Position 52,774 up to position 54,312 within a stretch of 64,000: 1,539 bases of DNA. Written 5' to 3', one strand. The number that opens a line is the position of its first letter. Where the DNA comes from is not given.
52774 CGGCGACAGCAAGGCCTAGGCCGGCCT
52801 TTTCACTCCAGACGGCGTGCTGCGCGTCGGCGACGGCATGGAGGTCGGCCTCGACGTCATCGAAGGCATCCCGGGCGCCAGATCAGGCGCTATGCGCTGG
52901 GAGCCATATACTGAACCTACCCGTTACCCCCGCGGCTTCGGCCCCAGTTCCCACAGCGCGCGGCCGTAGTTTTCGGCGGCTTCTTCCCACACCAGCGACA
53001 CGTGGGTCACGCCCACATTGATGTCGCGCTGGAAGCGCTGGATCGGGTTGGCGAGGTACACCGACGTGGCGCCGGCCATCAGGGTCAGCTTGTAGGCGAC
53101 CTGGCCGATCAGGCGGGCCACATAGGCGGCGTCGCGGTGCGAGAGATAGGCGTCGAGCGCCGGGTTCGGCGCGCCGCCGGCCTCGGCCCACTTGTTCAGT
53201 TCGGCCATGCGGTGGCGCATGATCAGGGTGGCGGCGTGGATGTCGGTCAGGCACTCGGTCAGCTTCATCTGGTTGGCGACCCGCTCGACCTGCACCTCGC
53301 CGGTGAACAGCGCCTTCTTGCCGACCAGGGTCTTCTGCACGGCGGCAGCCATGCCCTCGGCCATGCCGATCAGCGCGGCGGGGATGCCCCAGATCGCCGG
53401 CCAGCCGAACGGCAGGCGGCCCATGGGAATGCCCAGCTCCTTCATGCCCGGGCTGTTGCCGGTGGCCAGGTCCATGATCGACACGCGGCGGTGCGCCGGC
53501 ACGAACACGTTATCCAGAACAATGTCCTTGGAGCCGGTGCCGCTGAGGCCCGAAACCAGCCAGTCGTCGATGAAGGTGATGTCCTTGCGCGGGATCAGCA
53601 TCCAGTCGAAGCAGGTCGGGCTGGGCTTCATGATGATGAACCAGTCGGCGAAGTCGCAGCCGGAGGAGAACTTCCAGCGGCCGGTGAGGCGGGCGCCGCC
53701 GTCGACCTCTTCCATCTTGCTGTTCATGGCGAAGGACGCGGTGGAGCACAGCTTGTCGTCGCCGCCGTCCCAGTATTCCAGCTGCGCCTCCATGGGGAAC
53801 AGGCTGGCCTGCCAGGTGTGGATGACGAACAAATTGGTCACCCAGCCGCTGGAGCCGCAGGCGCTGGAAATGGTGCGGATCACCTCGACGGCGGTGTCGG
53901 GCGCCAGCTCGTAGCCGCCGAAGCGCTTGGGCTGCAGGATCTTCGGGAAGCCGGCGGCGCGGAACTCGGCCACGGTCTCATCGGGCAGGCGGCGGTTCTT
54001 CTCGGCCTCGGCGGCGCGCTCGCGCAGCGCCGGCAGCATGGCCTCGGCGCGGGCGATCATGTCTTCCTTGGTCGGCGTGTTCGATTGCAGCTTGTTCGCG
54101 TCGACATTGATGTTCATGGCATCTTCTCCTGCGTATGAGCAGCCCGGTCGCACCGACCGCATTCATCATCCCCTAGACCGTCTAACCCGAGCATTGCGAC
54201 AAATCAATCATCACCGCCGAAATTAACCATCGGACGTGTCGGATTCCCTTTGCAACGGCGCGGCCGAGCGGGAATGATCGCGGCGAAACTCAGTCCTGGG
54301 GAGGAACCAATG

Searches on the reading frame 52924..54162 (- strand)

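Call 3: search_protein_families(library=pfam, proteins=[window:52924-54162:-], max_evalue=0.01)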
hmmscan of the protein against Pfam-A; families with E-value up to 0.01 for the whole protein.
window:52924-54162:- (412 aa): 2 families
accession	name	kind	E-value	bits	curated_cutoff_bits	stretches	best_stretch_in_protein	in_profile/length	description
PF08028.16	Acyl-CoA_dh_2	-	6.4e-20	72.2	22.7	1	260-390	3-132/134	Acyl-CoA dehydrogenase, C-terminal domain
PF02771.21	Acyl-CoA_dh_N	-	8.6e-06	26.5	22.9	1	46-110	19-83/113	Acyl-CoA dehydrogenase, N-terminal domain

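Call 4: search_protein_families(library=ncbifam, proteins=[window:52924-54162:-], max_evalue=0.01)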
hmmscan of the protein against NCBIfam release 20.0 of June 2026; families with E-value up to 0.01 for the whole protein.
window:52924-54162:- (412 aa): 7 families
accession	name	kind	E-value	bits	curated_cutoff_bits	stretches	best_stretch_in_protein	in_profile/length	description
NF045629.1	monooxsub_HsaA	equivalog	7.4e-80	268.5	450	1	38-404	3-374/383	3-hydroxy-9,10-secoandrosta-1,3,5(10)-triene-9,17-dione monooxygenase oxygenase subunit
NF045920.1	HphnlacHdxOX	equivalog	7.7e-58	196.2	650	1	35-410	1-381/384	p-hydroxyphenylacetate 3-hydroxylase oxygenase component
TIGR04022.1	sulfur_SfnB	equivalog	2e-17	63.2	430.9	2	32-109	7-84/391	SfnB family sulfur acquisition oxidoreductase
NF049984.1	Rv1679_FadE16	equivalog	3.3e-08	33.2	600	1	40-114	6-80/371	Rv1679 family acyl-CoA dehydrogenase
NF043015.1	DibenthMonoxDszC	equivalog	8.9e-06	24.7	850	1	23-124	6-104/415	dibenzothiophene monooxygenase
NF042439.1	SulpropCoADesulf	equivalog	0.00029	19.7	600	1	45-108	11-74/379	3-sulfinopropanoyl-CoA desulfinase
NF042972.1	AcrlCoAredClosAcrC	equivalog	0.00069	18.4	640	1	46-129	24-107/378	acryloyl-CoA reductase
